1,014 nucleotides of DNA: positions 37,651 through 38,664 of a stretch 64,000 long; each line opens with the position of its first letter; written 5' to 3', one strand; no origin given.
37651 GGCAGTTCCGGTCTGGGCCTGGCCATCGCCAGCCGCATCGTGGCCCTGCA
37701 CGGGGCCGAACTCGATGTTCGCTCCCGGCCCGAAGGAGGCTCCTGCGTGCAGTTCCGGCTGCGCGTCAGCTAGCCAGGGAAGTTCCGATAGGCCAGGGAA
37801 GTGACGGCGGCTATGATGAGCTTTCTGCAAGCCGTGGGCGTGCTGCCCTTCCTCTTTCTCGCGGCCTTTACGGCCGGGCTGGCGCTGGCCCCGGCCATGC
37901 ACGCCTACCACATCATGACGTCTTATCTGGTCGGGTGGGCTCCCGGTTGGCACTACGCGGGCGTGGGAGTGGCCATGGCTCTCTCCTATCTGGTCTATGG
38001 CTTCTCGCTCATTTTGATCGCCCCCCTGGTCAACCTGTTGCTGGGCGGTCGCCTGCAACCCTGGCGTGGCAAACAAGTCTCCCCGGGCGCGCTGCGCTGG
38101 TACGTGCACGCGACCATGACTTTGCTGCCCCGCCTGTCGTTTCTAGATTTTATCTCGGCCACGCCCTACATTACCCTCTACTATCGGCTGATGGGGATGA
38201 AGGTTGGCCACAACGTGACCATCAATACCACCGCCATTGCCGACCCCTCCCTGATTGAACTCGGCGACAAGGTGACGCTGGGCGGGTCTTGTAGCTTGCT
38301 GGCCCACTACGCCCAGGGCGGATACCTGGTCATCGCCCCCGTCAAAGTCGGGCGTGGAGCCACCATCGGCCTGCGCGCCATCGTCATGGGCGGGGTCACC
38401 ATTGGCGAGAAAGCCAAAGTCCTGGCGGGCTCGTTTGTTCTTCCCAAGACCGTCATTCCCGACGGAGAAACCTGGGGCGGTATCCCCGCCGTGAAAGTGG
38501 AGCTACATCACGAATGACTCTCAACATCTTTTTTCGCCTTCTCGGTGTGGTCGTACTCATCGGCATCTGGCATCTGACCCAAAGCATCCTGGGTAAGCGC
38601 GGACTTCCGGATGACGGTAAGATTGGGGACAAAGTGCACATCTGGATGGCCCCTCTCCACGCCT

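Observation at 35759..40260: Two-component system followed by a coupled membrane hexapeptide-repeat protein, a PAP2_C/sphingomyelin-synthase-like transferase and a 337-aa unknown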

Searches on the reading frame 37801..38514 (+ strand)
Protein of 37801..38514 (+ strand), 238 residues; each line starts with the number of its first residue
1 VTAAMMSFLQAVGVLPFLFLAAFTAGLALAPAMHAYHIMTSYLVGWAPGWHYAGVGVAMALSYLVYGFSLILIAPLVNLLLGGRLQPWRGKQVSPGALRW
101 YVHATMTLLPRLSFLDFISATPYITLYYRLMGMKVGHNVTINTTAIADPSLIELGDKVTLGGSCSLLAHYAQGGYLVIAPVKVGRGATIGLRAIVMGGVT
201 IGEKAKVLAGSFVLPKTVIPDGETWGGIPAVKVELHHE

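Call 3: search_protein_families(library=pfam, proteins=[window:37801-38514:+], max_evalue=0.1)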
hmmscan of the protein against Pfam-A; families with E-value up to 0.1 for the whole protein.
window:37801-38514:+ (238 aa): 3 families
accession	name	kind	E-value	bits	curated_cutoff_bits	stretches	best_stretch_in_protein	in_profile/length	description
PF14602.12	Hexapep_2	-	1.4e-07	31.6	27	1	180-213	1-32/34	Hexapeptide repeat of succinyl-transferase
PF00132.30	Hexapep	-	4.9e-05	23.3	27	1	181-213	2-34/36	Bacterial transferase hexapeptide (six repeats)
PF25084.1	LbH_EIF2B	-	0.025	15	54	0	135-220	18-100/105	EIF2B subunit epsilon LbH domain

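Call 4: search_protein_families(library=ncbifam, proteins=[window:37801-38514:+], max_evalue=0.1)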
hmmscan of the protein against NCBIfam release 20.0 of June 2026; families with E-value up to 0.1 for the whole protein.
window:37801-38514:+ (238 aa): 26 families (the best 25 are shown)
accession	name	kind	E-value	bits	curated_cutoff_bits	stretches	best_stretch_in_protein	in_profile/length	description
TIGR02353.1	NRPS_term_dom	equivalog_domain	3.1e-26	91.9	423.1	1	33-235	22-215/695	Pls/PosA family non-ribosomal peptide synthetase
NF058585.1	HptprglPActTf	PfamEq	1.5e-09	37.6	300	1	125-230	48-154/172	heptaprenylglyceryl phosphate O-acetyltransferase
TIGR03570.1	NeuD_NnaD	subfamily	1.1e-07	31.7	160.8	1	132-230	117-201/202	NeuD/PglB/VioB family sugar acetyltransferase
NF050158.1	CarbAnhydGPos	equivalog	2.8e-07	30.4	250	1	178-231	85-138/172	gamma carbonic anhydrase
NF007797.0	PRK10502.1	subfamily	3.4e-07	30.1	192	1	176-234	121-177/183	WcaF family extracellular polysaccharide biosynthesis acetyltransferase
NF041874.1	EPS_EpsC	equivalog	1.1e-05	25.3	150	1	130-233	59-164/168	serine O-acetyltransferase EpsC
NF002060.0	PRK00892.1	subfamily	1.3e-05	24.4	207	1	152-233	240-315/345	UDP-3-O-(3-hydroxymyristoyl)glucosamine N-acyltransferase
TIGR02287.1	PaaY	equivalog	6.7e-05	22.7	319.6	1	177-230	83-136/192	phenylacetic acid degradation protein PaaY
NF007499.0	PRK10092.1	equivalog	9.4e-05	22.3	314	1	174-230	123-177/183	maltose O-acetyltransferase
TIGR01853.1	lipid_A_lpxD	equivalog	0.00023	20.2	242.5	1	151-234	230-306/325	UDP-3-O-(3-hydroxymyristoyl)glucosamine N-acyltransferase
TIGR01172.1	cysE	equivalog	0.00034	20.7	210.65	1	153-230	95-161/162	serine O-acetyltransferase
NF038307.1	EPS_acetyl_HpsU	equivalog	0.00056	19.6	305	0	176-225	120-167/178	hormogonium polysaccharide biosynthesis acetyltransferase HpsU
NF008349.0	PRK11132.1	equivalog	0.0011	18.1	397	1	181-233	194-244/273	serine O-acetyltransferase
NF007076.0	PRK09527.1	equivalog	0.0014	18.1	347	1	143-221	95-171/203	galactoside O-acetyltransferase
NF007564.0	PRK10191.1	equivalog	0.0026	17.3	196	1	177-216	105-144/162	colanic acid biosynthesis acetyltransferase WcaB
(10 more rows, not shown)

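Call 13: find_homologous_proteins(query=window:37801-38514:+)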
Query window:37801-38514:+ (238 aa): 548 proteins with E <= 0.001 among 4673 candidates; the best 120 are listed.
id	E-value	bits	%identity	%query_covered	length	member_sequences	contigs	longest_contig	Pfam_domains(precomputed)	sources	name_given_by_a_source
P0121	3.1e-144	497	97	98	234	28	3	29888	PF14602.13,PF00132.31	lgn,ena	-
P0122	2.8e-124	431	86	97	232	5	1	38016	PF14602.13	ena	-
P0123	3.7e-124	431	85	98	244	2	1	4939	PF14602.13,PF00132.31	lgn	-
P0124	6.1e-124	430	86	97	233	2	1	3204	PF14602.13,PF00132.31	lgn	-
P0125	1.7e-121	422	81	98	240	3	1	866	PF14602.13,PF00132.31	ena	-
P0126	1.4e-108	380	77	98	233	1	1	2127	PF14602.13,PF00132.31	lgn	-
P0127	2.6e-108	379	75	98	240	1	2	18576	PF14602.13,PF00132.31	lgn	-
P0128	5.2e-108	378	76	98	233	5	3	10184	-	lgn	-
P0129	8.8e-108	377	72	97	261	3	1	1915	PF14602.13,PF00132.31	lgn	-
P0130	9.7e-108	377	72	99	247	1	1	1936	PF14602.13,PF00132.31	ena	-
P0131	1.3e-107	377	71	98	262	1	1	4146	PF14602.13,PF00132.31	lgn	-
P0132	1.3e-106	374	72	97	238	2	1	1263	PF14602.13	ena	-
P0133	1.8e-106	373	73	97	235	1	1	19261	PF14602.13,PF00132.31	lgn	-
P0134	5.0e-106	372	71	98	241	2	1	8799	PF14602.13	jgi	jgi:acetyltransferase-like isoleucine patch superfamily enzyme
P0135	4.7e-105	368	72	98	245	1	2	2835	PF14602.13,PF00132.31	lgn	-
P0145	1.2e-97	344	66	98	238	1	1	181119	PF14602.13,PF00132.31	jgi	jgi:hypothetical protein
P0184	5.3e-86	306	61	100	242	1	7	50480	PF00132.31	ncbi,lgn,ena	-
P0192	1.5e-85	305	61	98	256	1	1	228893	PF14602.13,PF00132.31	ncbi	ncbi:MAG: DapH/DapD/GlmU-related protein [Burkholderiales bacterium]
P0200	2.2e-85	304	62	98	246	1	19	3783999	PF14602.13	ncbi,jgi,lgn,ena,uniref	ncbi:MAG: hypothetical protein V5A91_06110 [Candidatus Accumulibacter necessarius]|jgi:acetyltransfe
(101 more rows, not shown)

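Call 14: find_encoding_contigs(protein=P0200, flank=6000, max_places=2)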
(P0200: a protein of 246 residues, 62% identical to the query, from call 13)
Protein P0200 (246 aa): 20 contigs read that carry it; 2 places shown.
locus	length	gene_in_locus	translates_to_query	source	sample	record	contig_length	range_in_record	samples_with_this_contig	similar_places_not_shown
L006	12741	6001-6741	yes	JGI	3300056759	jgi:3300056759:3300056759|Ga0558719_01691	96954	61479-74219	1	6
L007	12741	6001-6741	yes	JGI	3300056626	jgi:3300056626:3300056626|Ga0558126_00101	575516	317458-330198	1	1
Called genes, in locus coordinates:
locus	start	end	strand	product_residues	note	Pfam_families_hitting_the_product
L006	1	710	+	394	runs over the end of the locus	PF00871:Acetate_kinase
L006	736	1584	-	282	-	PF00106:adh_short, PF13561:adh_short_C2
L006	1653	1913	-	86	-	-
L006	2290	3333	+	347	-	-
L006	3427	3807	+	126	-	PF07784:DUF1622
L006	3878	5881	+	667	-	PF01144:CoA_trans, PF16957:Mal_decarbox_Al (weak)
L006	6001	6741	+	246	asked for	PF14602:Hexapep_2 (weak)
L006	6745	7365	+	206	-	PF24788:AtPDCT1_2, PF14360:PAP2_C (weak)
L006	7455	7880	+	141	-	PF21157:DksA_N, PF01258:zf-dskA_traR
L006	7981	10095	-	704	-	PF01138:RNase_PH, PF03725:RNase_PH_C, PF03726:PNPase, PF01138:RNase_PH, PF00013:KH_1, PF00575:S1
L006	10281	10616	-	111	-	PF00312:Ribosomal_S15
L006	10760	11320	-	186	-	-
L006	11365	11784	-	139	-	PF04352:ProQ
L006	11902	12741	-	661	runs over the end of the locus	PF01073:3Beta_HSD, PF01370:Epimerase, PF07993:NAD_binding_4, PF13460:NAD_binding_10, PF00106:adh_short, PF08659:KR, PF13460:NAD_binding_10 (weak), PF13561:adh_short_C2, +2 more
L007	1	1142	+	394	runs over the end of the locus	PF00871:Acetate_kinase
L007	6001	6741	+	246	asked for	PF14602:Hexapep_2 (weak)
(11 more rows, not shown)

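Call 15: find_encoding_contigs(protein=P0192, flank=6000, max_places=2)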
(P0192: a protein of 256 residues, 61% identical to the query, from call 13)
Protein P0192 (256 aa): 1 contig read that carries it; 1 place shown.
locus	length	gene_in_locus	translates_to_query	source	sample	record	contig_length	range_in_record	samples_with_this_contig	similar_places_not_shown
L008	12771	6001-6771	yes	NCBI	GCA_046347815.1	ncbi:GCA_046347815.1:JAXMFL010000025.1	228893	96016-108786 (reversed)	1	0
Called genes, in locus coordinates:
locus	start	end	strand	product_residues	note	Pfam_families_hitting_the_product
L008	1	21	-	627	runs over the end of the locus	PF01011:PQQ, PF13570:Beta-prop_ACSF4 (faint), PF13360:PQQ_2 (weak)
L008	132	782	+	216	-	-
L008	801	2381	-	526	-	PF00083:Sugar_tr (weak), PF07690:MFS_1, PF06609:TRI12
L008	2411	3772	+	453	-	-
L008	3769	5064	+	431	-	PF00202:Aminotran_3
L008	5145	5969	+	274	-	PF08123:DOT1 (faint), PF13847:Methyltransf_31 (weak), PF13649:Methyltransf_25 (weak)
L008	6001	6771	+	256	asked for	PF00132:Hexapep (weak), PF14602:Hexapep_2 (weak)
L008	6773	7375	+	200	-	PF24788:AtPDCT1_2, PF01569:PAP2, PF14360:PAP2_C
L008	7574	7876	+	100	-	-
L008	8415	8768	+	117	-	-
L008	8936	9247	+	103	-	PF06296:RelE (weak)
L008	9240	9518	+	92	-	PF15731:MqsA_antitoxin (weak), PF20432:Xre-like-HTH (weak), PF01381:HTH_3, PF13560:HTH_31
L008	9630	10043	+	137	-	-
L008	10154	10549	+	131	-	-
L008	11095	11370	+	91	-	PF04365:BrnT_toxin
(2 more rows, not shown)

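Call 16: find_encoding_contigs(protein=P0184, flank=6000, max_places=2)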
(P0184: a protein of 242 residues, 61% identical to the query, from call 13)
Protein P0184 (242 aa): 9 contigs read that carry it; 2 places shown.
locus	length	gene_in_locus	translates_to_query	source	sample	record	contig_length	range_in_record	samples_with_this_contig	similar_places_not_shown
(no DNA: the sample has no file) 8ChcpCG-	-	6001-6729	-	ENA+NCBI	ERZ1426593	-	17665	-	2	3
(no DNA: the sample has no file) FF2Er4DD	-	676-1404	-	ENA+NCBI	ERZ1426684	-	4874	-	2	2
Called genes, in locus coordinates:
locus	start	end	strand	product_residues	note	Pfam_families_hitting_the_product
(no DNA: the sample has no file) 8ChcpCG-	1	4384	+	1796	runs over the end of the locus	PF00005:ABC_tran (faint), PF00931:NB-ARC (faint), PF01443:Viral_helicase1 (faint), PF01583:APS_kinase (faint), PF02463:SMC_N (faint), PF03193:RsgA_GTPase (faint), PF17755:UvrA_DNA-bind, PF17760:UvrA_inter, +15 more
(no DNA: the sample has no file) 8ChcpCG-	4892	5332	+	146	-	-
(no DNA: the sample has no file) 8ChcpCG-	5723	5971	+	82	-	-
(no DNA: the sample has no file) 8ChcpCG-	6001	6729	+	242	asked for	PF00132:Hexapep (faint)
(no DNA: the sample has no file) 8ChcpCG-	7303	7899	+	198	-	PF24788:AtPDCT1_2, PF01569:PAP2 (weak), PF14360:PAP2_C (weak)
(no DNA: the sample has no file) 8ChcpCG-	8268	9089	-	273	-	PF25231:DUF7847 (weak), PF06790:UPF0259 (weak), PF10110:GPDPase_memb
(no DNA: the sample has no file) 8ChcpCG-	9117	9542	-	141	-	-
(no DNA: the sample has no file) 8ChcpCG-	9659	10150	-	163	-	PF03703:bPH_2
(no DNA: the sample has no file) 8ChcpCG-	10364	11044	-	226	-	-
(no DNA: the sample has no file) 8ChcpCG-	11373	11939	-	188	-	-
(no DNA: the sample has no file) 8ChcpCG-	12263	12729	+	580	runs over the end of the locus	-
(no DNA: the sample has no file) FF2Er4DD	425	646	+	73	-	-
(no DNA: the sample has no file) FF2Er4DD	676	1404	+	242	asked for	PF00132:Hexapep (faint)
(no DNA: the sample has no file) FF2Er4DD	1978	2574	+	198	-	PF24788:AtPDCT1_2, PF01569:PAP2 (weak), PF14360:PAP2_C (weak)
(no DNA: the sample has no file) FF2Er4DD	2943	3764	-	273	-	PF25231:DUF7847 (weak), PF06790:UPF0259 (weak), PF10110:GPDPase_memb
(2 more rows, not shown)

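Call 26: search_solved_structures(query=window:37801-38514:+, max_evalue=1, show_alignments=2)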
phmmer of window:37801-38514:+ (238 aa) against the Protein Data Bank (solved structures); distinct sequences matched with E-value up to 1: 99 (the best 60 are shown).
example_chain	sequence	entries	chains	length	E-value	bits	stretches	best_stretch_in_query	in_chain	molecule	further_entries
3ftt_A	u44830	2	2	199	1.5e-06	31.2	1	131-221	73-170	Putative acetyltransferase SACOL2570 | Galactoside O-acetyltransferase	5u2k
3v4e_A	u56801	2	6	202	1.6e-06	31.2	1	131-221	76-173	Galactoside O-acetyltransferase | Putative acetyltransferase SACOL2570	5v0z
4dcl_A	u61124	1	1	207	1.6e-06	31.1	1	123-221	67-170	Putative acetyltransferase SACOL2570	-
4egg_A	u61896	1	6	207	1.6e-06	31.1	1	123-221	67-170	Putative acetyltransferase SACOL2570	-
7ar7_y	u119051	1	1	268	1.8e-06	30.9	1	138-230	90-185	Gamma carbonic anhydrase 2, mitochondrial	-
6x89_G1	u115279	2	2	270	1.9e-06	30.9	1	102-230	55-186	gamma carbonic anhydrase 1, mitochondrial | NDUCA1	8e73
7ar9_z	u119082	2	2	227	4.9e-06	29.5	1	156-233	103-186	CA3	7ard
7aqq_y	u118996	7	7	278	6.4e-06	29.1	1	144-230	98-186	Gamma carbonic anhydrase 2, mitochondrial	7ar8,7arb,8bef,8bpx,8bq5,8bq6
6x89_G2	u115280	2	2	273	8.6e-06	28.7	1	172-231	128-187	gamma carbonic anhydrase 1, mitochondrial-like | NDUCA2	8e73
9f5x_u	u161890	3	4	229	1.3e-05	28.1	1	135-233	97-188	CAG1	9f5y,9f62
7s3u_A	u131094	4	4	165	3.8e-05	26.6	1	133-221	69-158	N-acetyltransferase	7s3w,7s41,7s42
7s43_A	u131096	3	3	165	4.1e-05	26.5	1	133-221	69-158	N-acetyltransferase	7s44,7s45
7ar7_z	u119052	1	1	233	6.2e-05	25.9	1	177-230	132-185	Gamma carbonic anhydrase 1, mitochondrial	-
7a23_q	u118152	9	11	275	8.9e-05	25.4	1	178-230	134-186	CA1 | Gamma carbonic anhydrase 1, mitochondrial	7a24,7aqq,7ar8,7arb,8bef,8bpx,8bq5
7a23_o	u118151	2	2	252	0.00013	24.9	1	170-231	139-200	CAL1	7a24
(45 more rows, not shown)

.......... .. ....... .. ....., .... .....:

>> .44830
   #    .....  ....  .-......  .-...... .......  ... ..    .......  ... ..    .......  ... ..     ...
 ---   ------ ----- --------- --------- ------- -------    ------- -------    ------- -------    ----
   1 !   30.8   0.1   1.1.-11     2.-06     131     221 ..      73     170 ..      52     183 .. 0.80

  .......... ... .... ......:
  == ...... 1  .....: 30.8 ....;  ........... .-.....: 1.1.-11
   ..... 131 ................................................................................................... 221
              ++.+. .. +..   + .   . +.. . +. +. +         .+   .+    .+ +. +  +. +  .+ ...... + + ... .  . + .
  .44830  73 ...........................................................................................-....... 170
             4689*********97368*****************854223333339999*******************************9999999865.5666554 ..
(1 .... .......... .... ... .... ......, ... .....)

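Call 32: find_encoding_contigs(protein=P0145, flank=6000, max_places=1)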
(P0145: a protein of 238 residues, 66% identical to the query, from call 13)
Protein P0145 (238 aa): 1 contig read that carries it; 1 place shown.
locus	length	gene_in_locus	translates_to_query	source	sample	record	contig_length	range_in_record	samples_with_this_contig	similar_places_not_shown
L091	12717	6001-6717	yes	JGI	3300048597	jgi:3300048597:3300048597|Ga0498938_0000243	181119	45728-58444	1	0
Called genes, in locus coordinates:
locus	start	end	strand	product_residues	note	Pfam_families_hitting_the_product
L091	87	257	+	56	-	PF00403:HMA, PF19803:DUF6286 (weak)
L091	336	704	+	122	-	-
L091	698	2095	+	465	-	PF07238:PilZ (weak)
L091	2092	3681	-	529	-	PF14341:PilX_N (weak), PF23981:DUF7305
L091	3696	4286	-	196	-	-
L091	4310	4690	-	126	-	-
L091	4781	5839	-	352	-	PF00535:Glycos_transf_2, PF13641:Glyco_tranf_2_3 (faint)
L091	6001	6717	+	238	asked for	PF00132:Hexapep (faint), PF14602:Hexapep_2 (weak)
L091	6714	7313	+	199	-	PF24788:AtPDCT1_2, PF01569:PAP2 (weak), PF14360:PAP2_C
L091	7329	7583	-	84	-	-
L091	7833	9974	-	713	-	PF07494:Reg_prop (faint), PF01436:NHL (faint), PF08450:SGL (faint)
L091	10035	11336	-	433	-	PF14344:DUF4397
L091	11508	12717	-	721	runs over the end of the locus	PF03924:CHASE, PF00512:HisKA, PF02518:HATPase_c, PF00072:Response_reg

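Call 39: search_protein_representatives(protein=window:37801-38514:+)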
Query: 238 residues. Proteins with E-value up to 0.001 (for the whole library): 3894; up to 1e-10: 1303; up to 1e-30: 99. The best 150 are listed.
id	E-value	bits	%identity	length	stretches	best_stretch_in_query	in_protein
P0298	8.5e-73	261.2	55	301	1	9-232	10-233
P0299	2.7e-64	233.4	47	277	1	9-235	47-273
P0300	5.6e-62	225.8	45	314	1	12-236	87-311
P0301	2.8e-54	200.6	43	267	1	11-224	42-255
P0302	4.7e-54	199.8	43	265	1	7-235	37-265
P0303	3.7e-52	193.6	55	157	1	87-236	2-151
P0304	3.4e-48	180.7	42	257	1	6-223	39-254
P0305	2.5e-46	174.6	38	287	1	10-234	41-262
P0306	5.1e-46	173.5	42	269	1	16-234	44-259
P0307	2.6e-45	171.2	30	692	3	106-232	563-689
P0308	4.8e-44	167.1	29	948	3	59-232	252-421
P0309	5.6e-44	166.9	41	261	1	7-236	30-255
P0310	2.5e-43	164.7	36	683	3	100-233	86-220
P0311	5.3e-43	163.7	28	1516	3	63-233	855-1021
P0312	2.0e-42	161.8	41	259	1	24-235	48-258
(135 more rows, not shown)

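Call 40: find_encoding_contigs(protein=P0299, flank=5000, max_places=2)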
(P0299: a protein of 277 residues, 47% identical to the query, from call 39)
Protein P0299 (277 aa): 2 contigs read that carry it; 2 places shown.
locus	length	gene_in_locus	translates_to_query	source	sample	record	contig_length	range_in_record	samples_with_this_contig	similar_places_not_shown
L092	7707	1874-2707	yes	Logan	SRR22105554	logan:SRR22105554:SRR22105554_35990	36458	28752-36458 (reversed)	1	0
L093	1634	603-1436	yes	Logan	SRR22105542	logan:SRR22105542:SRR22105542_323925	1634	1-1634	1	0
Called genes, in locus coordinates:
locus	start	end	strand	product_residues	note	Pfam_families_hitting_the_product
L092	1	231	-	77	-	?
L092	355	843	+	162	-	PF04073:tRNA_edit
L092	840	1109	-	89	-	-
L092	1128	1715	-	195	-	-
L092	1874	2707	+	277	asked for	PF14602:Hexapep_2 (faint), PF00132:Hexapep (faint)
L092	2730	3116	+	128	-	-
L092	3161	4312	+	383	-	PF13173:AAA_14, PF13635:DUF4143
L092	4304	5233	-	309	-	-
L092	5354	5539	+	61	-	PF07043:DUF1328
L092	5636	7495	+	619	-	PF12439:GDE_N, PF06202:GDE_C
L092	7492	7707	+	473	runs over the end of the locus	PF08323:Glyco_transf_5, PF13439:Glyco_transf_4, PF13579:Glyco_trans_4_4, PF20706:GT4-conflict, PF00534:Glycos_transf_1, PF13692:Glyco_trans_1_4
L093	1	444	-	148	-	?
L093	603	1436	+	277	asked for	PF14602:Hexapep_2 (faint), PF00132:Hexapep (faint)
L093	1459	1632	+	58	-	?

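Call 41: predict_structure(alignment_id=A2)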
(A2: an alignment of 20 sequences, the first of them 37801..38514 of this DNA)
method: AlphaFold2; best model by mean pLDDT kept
length: 238 residues; sequences in the alignment: 20
mean_pLDDT: 69.0   pTM: 0.57
mean pLDDT of the five models: 69.0, 67.7, 62.5, 61.0, 60.5
residues with pLDDT >= 90: 62; 70-90: 50; 50-70: 81; < 50: 45
segments of 3 or more residues with pLDDT < 50: 136-138, 169-177, 209-211, 213-216, 218-238
pLDDT, mean of each block of 10 residues (from residue 1): 77 87 95 97 93 95 94 94 68 69 85 70 76 55 53 58 55 43 62 54 52 48 35 34
secondary structure, 60 per line:
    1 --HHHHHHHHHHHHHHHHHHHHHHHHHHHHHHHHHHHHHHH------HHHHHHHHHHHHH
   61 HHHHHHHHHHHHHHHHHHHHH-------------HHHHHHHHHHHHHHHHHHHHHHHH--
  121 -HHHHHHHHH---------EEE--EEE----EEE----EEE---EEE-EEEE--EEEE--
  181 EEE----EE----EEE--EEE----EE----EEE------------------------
elements in order: H3-41 H48-81 H95-118 H122-130 E140-142 E145-147 E152-154 E159-161 E165-167 E169-172 E175-178 E181-183 E194-196 E199-201 E212-214

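Call 45: find_related_loci(query=A2, collection=metagenome_contigs, flank=4000)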
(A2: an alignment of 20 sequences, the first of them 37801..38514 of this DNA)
Query A2 (238 aa) in metagenome_contigs; peptide patterns used: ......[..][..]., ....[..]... (x = any residue, [..] = any of these).
194 stretches matched a pattern; 154 encode a relative of the query (tblastn E <= 1e-3); the best 80 are kept; 80 distinct loci.
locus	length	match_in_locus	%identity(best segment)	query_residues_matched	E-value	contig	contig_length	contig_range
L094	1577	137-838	97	5-238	6e-162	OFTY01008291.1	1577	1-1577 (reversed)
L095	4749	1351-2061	89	1-237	5e-142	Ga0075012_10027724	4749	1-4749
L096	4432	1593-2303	89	1-237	2e-140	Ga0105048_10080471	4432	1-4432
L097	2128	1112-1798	72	10-238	9e-112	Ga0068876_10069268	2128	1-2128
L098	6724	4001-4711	63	5-238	7e-95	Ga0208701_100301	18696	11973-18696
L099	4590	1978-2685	62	4-238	4e-93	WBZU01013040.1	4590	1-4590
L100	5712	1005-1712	62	4-238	5e-93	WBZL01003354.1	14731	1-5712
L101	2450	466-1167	62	5-238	5e-96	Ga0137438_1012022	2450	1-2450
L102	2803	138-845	61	3-238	2e-94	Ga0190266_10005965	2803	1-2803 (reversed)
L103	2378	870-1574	62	2-235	5e-95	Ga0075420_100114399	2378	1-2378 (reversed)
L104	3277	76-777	62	5-237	7e-93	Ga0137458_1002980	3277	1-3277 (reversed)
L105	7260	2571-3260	63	9-235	1e-91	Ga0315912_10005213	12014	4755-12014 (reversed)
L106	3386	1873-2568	63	5-235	2e-92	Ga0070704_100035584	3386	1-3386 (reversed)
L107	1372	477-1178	62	5-237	6e-98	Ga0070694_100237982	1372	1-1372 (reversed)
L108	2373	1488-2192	60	5-238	1e-93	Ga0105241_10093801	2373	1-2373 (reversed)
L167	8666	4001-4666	48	14-235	7e-70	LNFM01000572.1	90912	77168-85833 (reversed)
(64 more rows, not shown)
